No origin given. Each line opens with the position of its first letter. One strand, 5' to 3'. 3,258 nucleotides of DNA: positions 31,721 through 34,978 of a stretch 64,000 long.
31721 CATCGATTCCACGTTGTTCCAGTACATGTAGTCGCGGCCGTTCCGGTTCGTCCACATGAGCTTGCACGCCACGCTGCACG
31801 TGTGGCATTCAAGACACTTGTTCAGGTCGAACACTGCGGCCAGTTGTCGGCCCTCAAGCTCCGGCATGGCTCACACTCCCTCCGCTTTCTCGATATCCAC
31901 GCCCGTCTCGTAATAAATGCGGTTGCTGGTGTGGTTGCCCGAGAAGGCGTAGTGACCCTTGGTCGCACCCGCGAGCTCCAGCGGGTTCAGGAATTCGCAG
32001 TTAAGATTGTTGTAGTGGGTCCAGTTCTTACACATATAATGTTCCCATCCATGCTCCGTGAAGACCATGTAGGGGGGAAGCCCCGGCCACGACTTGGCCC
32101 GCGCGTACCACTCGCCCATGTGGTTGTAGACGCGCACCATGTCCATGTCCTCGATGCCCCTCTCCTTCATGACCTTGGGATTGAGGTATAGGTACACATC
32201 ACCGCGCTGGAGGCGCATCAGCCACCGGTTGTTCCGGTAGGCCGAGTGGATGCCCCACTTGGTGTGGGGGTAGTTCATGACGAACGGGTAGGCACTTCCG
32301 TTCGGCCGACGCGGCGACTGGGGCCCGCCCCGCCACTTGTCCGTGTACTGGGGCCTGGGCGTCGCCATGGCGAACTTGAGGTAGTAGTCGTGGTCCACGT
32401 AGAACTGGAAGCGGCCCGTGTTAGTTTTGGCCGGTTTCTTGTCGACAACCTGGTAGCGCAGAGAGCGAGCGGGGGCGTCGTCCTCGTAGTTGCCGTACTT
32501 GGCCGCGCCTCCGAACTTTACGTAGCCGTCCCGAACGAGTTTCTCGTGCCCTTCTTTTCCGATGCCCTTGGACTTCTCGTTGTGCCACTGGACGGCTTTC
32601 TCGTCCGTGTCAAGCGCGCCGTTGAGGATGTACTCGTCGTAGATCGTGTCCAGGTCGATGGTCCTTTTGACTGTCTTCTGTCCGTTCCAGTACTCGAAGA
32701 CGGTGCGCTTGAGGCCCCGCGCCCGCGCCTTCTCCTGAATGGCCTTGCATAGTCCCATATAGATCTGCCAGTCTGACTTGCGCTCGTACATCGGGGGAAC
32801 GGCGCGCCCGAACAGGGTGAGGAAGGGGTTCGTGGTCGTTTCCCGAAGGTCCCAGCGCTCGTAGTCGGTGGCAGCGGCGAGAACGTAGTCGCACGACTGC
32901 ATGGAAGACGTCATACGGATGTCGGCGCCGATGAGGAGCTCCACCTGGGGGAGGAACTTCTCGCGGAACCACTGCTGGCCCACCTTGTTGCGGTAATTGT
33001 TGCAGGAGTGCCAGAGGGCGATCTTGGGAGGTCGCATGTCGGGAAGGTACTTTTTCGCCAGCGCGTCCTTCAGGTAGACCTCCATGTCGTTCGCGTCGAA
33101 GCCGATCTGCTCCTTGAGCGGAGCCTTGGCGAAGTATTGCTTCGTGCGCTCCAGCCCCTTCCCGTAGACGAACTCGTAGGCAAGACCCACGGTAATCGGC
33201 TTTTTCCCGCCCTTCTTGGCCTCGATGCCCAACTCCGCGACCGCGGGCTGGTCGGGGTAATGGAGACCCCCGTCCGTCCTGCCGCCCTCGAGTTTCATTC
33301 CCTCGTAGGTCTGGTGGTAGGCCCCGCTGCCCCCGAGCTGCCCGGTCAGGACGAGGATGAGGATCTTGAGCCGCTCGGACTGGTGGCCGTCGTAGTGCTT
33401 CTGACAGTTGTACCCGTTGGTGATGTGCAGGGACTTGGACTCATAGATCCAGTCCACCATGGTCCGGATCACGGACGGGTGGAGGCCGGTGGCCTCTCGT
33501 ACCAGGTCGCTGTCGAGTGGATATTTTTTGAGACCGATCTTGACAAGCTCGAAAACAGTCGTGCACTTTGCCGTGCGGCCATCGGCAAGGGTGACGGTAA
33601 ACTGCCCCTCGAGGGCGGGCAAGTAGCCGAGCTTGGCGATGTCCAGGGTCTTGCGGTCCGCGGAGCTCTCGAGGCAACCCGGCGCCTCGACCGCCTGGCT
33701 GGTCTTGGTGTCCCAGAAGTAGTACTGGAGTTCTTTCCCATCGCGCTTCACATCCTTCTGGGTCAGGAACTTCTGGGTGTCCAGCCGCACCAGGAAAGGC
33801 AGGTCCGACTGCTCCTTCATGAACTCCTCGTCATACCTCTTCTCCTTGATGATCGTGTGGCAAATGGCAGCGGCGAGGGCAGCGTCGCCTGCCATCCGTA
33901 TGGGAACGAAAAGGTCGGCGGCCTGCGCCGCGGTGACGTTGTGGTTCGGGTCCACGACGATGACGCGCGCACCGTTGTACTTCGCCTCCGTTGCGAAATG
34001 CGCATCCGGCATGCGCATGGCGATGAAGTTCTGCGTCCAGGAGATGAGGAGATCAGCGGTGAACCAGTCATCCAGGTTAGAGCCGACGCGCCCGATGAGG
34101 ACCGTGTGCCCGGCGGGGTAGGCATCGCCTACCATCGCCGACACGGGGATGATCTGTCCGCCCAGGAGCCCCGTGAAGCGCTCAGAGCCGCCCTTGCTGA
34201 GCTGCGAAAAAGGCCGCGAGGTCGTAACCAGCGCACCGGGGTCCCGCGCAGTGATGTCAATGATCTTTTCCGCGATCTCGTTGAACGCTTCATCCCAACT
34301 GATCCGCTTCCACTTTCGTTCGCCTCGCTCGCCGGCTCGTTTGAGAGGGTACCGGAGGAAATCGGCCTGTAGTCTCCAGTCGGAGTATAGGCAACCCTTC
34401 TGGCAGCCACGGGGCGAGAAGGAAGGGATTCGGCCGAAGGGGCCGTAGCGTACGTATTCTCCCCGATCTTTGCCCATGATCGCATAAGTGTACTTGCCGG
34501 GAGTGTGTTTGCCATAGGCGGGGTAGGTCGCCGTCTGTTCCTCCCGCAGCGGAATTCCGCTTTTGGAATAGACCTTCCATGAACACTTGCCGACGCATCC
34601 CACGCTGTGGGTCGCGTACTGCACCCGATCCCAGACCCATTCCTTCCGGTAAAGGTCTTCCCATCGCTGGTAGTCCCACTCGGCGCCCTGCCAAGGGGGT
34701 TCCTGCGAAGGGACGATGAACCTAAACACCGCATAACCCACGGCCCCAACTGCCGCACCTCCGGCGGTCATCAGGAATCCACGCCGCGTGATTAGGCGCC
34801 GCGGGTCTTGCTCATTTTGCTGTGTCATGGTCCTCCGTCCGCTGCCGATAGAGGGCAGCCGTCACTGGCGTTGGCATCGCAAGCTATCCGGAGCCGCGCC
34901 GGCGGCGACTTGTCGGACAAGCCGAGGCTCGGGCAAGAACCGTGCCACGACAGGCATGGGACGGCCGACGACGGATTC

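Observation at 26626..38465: Sigma54/two-component-controlled periplasmic type II molybdoenzyme locus with unassignable substrate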

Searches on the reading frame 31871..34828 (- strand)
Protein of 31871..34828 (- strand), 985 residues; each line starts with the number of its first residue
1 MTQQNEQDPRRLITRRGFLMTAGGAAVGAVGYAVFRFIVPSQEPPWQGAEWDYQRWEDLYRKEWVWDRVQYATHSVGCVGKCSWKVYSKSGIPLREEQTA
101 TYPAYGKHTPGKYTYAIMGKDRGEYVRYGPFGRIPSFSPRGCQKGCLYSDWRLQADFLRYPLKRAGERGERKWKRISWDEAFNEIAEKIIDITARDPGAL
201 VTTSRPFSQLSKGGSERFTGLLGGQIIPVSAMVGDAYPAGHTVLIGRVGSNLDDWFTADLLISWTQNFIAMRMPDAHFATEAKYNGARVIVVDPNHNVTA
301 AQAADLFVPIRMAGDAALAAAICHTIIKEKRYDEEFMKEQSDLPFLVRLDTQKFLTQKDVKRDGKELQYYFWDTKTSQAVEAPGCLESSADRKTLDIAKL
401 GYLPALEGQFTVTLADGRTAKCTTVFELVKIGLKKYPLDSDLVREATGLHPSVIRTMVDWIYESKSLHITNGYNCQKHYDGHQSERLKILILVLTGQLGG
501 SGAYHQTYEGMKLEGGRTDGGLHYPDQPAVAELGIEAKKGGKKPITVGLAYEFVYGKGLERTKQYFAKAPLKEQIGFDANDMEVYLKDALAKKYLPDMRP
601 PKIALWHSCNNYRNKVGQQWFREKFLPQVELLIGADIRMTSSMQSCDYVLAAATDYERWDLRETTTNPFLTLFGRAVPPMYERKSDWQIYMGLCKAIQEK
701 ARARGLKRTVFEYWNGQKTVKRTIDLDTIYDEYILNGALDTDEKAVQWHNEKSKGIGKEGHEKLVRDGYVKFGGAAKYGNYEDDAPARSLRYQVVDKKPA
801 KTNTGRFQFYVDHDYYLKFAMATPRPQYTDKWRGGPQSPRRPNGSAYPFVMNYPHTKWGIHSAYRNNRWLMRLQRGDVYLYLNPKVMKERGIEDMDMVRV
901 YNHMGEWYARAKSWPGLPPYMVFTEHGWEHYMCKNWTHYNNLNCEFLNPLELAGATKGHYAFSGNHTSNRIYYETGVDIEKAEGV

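Call 4: search_protein_families(library=pfam, proteins=[window:31871-34828:-])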
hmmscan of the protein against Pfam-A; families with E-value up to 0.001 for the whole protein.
window:31871-34828:- (985 aa): 2 families
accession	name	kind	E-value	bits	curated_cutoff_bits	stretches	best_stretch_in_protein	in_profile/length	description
PF00384.28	Molybdopterin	-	5.6e-27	95.1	24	1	158-695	2-352/353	Molybdopterin oxidoreductase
PF01568.27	Molydop_binding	-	2e-16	60.4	26.8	1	849-949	1-99/110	Molydopterin dinucleotide binding domain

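Call 5: search_protein_families(library=ncbifam, proteins=[window:31871-34828:-])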
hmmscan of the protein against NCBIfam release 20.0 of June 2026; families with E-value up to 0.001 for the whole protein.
window:31871-34828:- (985 aa): 21 families
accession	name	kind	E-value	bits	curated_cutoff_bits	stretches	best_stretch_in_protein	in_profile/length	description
TIGR03479.1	DMSO_red_II_alp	subfamily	2.6e-253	843.2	984.75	2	133-980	96-913/913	molybdopterin-dependent oxidoreductase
NF042978.1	EthbenzDh_ebdA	equivalog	5.1e-111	372.1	2000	2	14-508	20-484/977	ethylbenzene dehydrogenase subunit alpha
TIGR01580.1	narG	equivalog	1.4e-65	221.6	1084.15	4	167-354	151-347/1235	nitrate reductase subunit alpha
TIGR02166.1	dmsA_ynfE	subfamily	9.9e-51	172.7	777.7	4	140-338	87-296/794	DMSO/selenate family reductase complex A subunit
TIGR01591.1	Fdh-alpha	equivalog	8.7e-37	126.5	666.25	2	140-340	36-237/672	formate dehydrogenase subunit alpha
NF041884.1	selenate_YnfF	exception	5.8e-32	110.5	1650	2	152-338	100-296/798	selenate/tellurate reductase subunit YnfF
NF012032.0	PRK15488.1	equivalog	2.9e-29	101.6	694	1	158-339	99-279/759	thiosulfate reductase PhsA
TIGR00509.1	bisC_fam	subfamily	2.4e-28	98.8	1017.55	2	602-700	414-513/772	molybdopterin guanine dinucleotide-containing S/N-oxide reductase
NF041885.1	selenate_YnfE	exception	3.7e-28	97.8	1675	2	154-338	105-303/805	selenate/tellurate reductase subunit YnfE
NF011566.1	PRK14990.1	exception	1.3e-25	89.6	1600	3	140-189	102-151/814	dimethylsulfoxide reductase subunit A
NF011682.0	PRK15102.1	equivalog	2.1e-20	72.5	909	1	601-912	471-747/829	trimethylamine-N-oxide reductase TorA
TIGR02164.1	torA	equivalog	3.2e-20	71.9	1465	2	600-707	466-575/824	trimethylamine-N-oxide reductase TorA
NF047855.1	AssmNtatRedNasC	equivalog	3.8e-18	65.1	1100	1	278-341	201-263/708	assimilatory nitrate reductase catalytic subunit NasC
TIGR01553.1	formate-DH-alph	equivalog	5.4e-17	60.9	814.2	1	276-350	240-313/1009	formate dehydrogenase-N subunit alpha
NF041714.1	arsenate_red_ArrA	equivalog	6.2e-15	54.4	1600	1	147-337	100-292/848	arsenate respiratory reductase molybdopterin-containing subunit ArrA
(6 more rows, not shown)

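Call 6: search_solved_structures(query=window:31871-34828:-, max_evalue=1e-10, show_alignments=2)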
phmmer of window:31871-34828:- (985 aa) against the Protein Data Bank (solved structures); distinct sequences matched with E-value up to 1e-10: 19.
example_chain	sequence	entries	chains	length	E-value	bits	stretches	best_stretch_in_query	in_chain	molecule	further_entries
5e7o_A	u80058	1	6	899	2.7e-110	373.5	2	129-510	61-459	DMSO reductase family type II enzyme, molybdopterin subunit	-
4ydd_A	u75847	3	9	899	4.4e-110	372.8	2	129-509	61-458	DMSO reductase family type II enzyme, molybdopterin subunit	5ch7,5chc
2ivf_A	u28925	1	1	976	4.5e-106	359.5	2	136-508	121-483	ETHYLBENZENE DEHYDROGENASE ALPHA-SUBUNIT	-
3egw_A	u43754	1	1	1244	1.8e-49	172.1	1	55-351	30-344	Respiratory nitrate reductase 1 alpha chain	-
1r27_A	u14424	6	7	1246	1.8e-49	172.1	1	55-351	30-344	Respiratory nitrate reductase 1 alpha chain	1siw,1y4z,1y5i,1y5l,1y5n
1q16_A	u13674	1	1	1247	1.8e-49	172.1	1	55-351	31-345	Respiratory nitrate reductase 1 alpha chain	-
3ir7_A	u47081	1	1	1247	2.5e-49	171.6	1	55-351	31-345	Respiratory nitrate reductase 1 alpha chain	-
3ir6_A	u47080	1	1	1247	3.2e-48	168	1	55-351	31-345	Respiratory nitrate reductase 1 alpha chain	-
3ir5_A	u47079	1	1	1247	8e-48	166.7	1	55-351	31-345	Respiratory nitrate reductase 1 alpha chain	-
7b04_B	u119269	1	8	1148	9.9e-40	139.9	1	240-705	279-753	Nitrite oxidoreductase subunit A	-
2e7z_A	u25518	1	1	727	1.7e-19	72.9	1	142-338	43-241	Acetylene hydratase Ahy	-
1aa6_A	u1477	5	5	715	2.5e-17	65.7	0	149-340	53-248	FORMATE DEHYDROGENASE H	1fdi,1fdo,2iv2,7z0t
7l5i_A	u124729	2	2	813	1e-14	57.1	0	156-340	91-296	Trimethylamine-N-oxide reductase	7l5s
9h4t_A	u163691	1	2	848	3.9e-14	55.1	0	625-707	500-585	Trimethylamine-N-oxide reductase 1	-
6cz7_A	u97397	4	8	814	2.9e-13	52.2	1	147-337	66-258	ArrA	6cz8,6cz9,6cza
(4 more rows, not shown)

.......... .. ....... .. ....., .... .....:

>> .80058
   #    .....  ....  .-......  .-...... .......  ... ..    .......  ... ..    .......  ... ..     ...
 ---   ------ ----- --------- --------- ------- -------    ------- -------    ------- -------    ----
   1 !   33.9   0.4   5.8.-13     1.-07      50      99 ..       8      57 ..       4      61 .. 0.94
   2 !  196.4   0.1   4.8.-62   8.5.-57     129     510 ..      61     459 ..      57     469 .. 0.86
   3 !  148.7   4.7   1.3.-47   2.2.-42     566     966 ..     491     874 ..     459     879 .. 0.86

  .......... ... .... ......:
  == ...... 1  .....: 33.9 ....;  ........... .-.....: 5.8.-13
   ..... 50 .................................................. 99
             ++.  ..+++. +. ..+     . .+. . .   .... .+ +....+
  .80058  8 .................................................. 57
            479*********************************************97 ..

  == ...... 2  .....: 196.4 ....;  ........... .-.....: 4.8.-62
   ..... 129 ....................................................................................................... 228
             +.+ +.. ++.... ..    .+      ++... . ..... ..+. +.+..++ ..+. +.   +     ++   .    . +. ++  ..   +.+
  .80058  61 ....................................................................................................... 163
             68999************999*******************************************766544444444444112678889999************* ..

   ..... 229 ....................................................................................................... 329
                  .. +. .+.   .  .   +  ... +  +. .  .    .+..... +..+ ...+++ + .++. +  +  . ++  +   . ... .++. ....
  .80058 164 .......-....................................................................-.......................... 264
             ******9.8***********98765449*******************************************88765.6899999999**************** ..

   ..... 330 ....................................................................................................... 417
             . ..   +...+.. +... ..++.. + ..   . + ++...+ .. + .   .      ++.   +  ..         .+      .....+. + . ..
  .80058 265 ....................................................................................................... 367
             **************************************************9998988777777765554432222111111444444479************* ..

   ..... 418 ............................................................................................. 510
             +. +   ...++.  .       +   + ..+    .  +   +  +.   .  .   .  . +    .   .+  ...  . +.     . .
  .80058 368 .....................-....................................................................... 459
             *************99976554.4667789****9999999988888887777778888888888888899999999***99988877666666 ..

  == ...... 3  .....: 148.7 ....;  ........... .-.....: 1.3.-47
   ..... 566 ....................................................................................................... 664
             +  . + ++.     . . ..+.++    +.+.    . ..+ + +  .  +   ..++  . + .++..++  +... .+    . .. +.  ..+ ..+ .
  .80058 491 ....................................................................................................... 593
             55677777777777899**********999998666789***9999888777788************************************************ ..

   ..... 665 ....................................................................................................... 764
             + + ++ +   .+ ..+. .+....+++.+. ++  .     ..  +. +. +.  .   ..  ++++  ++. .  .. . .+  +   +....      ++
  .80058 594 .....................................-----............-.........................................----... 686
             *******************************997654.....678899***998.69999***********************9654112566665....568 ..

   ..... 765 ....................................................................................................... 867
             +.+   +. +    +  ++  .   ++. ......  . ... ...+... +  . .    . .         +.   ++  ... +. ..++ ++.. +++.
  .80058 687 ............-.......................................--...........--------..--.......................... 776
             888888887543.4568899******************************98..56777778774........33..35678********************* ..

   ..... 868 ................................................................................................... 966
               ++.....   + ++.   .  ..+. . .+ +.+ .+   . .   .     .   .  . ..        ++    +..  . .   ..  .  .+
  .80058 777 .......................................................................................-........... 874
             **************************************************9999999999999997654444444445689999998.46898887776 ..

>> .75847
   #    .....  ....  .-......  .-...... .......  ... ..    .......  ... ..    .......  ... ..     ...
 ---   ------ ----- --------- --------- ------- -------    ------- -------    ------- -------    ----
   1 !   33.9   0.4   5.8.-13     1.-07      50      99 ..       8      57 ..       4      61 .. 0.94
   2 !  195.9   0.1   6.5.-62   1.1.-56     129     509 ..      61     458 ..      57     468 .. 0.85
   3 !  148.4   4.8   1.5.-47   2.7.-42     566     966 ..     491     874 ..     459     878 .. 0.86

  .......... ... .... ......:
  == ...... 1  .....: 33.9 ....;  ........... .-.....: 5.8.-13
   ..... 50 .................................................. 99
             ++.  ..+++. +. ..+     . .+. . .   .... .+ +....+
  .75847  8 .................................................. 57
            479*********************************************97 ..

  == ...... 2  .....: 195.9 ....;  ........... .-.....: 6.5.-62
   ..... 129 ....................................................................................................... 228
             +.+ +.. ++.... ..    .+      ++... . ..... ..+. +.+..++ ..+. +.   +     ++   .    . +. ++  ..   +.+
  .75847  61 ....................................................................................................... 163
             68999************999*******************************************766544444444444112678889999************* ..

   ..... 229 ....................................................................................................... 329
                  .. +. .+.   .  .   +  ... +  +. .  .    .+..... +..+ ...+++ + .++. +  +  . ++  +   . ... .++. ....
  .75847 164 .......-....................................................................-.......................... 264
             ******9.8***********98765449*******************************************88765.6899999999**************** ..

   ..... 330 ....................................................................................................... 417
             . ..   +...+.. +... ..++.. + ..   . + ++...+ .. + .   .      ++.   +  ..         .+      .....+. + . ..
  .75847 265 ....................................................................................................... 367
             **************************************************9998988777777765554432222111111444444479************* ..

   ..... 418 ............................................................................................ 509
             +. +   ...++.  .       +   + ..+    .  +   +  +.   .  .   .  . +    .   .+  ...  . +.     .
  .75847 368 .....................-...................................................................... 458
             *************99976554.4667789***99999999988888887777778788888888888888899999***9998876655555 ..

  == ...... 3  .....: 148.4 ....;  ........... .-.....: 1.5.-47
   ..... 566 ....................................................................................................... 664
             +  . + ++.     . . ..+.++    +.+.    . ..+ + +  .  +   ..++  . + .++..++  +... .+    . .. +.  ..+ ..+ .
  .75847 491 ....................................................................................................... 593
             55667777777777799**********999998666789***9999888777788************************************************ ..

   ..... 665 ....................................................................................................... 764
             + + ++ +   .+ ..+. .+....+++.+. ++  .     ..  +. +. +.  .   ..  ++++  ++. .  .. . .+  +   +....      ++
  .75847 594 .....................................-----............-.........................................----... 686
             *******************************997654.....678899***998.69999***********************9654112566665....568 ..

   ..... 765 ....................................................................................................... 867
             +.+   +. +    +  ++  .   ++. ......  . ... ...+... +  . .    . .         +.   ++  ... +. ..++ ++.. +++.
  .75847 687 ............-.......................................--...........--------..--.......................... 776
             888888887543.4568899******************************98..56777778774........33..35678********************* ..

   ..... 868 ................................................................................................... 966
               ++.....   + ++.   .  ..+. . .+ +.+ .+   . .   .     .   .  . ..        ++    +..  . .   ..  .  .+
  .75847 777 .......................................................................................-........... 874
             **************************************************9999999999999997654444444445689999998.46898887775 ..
